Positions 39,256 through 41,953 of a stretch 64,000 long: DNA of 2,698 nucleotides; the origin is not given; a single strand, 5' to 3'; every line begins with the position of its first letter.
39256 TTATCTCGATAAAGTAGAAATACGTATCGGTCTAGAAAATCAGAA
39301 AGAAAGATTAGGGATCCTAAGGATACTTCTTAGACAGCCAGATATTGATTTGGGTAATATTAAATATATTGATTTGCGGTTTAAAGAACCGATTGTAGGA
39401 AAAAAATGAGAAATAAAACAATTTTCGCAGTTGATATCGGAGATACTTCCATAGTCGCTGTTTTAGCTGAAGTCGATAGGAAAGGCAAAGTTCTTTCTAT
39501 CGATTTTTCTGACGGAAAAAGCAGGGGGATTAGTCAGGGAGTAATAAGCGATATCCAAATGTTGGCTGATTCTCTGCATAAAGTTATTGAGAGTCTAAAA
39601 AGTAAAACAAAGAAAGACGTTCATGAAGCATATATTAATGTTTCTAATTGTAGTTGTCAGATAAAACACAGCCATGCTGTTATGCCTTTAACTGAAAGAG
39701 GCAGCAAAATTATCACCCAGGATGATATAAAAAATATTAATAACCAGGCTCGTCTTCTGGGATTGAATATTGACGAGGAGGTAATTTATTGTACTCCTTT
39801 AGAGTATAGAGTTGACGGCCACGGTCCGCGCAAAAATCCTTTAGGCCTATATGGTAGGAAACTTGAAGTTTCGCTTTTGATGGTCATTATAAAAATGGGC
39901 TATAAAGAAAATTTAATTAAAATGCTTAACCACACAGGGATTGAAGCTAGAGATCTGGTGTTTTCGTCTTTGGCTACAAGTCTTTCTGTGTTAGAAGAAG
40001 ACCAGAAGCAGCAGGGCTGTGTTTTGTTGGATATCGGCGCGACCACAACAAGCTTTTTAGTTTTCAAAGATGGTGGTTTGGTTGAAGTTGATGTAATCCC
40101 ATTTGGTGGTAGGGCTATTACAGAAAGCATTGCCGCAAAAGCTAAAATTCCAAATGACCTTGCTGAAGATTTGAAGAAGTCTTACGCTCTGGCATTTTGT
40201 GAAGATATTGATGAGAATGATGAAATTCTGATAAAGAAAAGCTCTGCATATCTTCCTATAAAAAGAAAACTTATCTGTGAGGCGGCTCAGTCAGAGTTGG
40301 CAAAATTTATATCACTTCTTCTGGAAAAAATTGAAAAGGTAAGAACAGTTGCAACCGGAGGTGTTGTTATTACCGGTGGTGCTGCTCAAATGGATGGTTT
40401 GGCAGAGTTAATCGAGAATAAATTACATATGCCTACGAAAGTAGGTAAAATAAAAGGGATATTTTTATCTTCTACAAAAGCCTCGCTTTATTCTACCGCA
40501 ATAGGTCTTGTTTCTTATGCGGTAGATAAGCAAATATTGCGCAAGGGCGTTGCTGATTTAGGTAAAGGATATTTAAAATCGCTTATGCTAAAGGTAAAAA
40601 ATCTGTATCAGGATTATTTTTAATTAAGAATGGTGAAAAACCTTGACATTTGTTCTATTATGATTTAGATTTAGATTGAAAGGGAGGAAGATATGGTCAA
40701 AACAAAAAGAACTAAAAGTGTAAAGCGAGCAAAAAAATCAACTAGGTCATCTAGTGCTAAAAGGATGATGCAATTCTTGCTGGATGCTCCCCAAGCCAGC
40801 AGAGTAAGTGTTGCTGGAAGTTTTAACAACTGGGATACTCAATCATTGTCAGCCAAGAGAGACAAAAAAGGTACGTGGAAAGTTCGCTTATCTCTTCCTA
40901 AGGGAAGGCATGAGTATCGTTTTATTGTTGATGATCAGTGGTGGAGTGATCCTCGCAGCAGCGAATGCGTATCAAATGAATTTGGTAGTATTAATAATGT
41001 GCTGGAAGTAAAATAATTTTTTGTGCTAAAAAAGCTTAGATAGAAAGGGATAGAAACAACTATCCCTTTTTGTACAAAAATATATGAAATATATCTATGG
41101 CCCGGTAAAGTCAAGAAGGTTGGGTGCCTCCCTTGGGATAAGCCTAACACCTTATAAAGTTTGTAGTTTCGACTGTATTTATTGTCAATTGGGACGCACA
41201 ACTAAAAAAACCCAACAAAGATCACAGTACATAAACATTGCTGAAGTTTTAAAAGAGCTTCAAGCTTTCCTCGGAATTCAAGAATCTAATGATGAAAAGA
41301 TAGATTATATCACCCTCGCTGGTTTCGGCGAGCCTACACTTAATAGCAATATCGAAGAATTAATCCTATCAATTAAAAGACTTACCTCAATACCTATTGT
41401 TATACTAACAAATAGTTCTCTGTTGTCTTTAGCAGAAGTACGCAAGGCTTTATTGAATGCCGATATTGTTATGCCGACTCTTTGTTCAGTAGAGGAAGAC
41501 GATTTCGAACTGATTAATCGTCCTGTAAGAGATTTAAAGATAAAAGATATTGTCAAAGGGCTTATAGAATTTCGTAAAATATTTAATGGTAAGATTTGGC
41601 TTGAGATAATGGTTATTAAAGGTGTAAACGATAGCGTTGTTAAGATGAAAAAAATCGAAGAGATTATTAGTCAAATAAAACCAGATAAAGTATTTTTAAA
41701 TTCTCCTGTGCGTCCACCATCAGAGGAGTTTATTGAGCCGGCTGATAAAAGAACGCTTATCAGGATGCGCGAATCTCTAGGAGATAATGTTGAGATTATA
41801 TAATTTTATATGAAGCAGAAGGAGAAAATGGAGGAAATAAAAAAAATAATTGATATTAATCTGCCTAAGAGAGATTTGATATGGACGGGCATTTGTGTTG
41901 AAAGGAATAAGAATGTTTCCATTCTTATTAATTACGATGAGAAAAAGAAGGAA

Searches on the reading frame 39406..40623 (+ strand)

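Call 7: search_protein_families(library=pfam, proteins=[window:39406-40623:+], max_evalue=0.01)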
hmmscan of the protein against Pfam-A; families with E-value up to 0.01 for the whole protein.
window:39406-40623:+ (405 aa): 6 families
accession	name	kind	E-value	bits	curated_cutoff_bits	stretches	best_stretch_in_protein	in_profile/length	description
PF14450.12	FtsA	-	1.5e-22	80.7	31.8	1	206-367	1-127/127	Cell division protein FtsA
PF02491.25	SHS2_FTSA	-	6.3e-14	52.5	25.4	1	85-160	5-78/79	SHS2 domain inserted in FTSA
PF06723.19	MreB_Mbl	-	4.2e-13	49.3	27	1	185-347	127-304/327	MreB/Mbl protein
PF11104.14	PilM_2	-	3.9e-12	46.2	27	1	193-346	170-304/340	Type IV pilus assembly protein PilM;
PF01869.26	BcrAD_BadFG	-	0.003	17.6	31.5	0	287-343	195-247/271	BadF/BadG/BcrA/BcrD ATPase family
PF25216.1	Volactin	-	0.0077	16.2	35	0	208-343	171-294/321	Volactin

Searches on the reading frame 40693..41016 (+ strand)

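Call 7: search_protein_families(library=pfam, proteins=[window:40693-41016:+], max_evalue=0.01)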
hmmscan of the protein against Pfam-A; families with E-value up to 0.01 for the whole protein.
window:40693-41016:+ (107 aa): 4 families
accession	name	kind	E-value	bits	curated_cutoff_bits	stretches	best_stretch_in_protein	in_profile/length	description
PF16561.11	AMPK1_CBM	-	4.8e-18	65.6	26.8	1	34-107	10-80/85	Glycogen recognition site of AMP-activated protein kinase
PF02922.24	CBM_48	-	5.8e-09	36.6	22.4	1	25-83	12-72/83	Carbohydrate-binding module 48 (Isoamylase N-terminal domain)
PF22058.2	X25_BaPul_like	-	0.00056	20.4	27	1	42-84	13-57/87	Pullulanase X25 domain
PF16760.10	CBM53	-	0.0075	17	27.6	0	34-72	12-52/57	Starch/carbohydrate-binding module (family 53)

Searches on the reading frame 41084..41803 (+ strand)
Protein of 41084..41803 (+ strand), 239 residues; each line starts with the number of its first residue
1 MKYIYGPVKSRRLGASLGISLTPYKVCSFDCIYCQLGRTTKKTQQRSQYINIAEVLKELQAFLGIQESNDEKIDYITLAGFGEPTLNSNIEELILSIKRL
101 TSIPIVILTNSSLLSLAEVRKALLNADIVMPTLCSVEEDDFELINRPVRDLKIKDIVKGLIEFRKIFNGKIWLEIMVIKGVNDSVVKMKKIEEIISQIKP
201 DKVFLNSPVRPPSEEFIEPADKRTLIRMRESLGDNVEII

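Call 7: search_protein_families(library=pfam, proteins=[window:41084-41803:+], max_evalue=0.01)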
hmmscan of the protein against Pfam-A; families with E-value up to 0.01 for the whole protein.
window:41084-41803:+ (239 aa): 1 family
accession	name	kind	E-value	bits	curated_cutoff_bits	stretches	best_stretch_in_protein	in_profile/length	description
PF04055.27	Radical_SAM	-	5.6e-15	56.3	29.5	1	23-184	3-157/166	Radical SAM superfamily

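Call 98: search_protein_families(library=padloc, proteins=[window:41084-41803:+], max_evalue=0.001)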
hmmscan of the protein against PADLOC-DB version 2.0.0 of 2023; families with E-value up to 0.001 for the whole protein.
window:41084-41803:+ (239 aa): 2 families
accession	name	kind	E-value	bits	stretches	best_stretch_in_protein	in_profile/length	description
PDLC02904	pVip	-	1.7e-11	42.2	1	25-233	11-201/262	Viperins associated with kinases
PDLC02903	pVip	-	4e-10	37.6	1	25-203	8-166/257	Viperins not associated with kinases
